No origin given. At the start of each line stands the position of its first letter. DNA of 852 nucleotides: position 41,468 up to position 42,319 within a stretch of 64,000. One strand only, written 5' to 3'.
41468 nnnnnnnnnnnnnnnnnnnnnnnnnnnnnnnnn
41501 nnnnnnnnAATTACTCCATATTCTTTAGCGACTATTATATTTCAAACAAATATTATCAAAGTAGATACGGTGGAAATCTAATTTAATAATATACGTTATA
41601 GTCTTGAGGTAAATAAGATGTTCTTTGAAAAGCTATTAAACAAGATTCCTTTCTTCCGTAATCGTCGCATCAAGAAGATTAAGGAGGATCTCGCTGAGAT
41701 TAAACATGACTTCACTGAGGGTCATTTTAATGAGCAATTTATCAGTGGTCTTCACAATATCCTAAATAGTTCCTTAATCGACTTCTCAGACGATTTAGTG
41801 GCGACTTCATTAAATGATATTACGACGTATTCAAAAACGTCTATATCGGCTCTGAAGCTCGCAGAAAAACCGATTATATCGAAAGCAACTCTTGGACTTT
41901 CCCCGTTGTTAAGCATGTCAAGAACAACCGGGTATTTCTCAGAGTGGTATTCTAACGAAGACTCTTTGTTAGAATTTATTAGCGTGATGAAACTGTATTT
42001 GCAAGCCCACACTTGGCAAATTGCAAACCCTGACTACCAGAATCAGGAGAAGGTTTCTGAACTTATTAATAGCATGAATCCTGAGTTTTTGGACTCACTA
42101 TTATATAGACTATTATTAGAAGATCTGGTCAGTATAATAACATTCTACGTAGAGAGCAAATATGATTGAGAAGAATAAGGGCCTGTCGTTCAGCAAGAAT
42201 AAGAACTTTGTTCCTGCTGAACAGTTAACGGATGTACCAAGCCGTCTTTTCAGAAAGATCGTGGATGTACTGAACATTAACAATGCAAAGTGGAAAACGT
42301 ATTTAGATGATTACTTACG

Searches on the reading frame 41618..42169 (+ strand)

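Call 45: search_protein_families(library=pfam, proteins=[window:41618-42169:+], max_evalue=0.01)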
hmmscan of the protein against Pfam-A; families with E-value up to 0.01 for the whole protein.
window:41618-42169:+ (183 aa): 0 families

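Call 46: search_protein_families(library=phrogs, proteins=[window:41618-42169:+], max_evalue=0.001)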
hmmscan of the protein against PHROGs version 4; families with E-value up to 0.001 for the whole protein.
window:41618-42169:+ (183 aa): 1 family
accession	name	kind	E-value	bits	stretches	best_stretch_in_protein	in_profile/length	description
phrog_15064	-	unknown function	3e-10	41.1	1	8-181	12-190/193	-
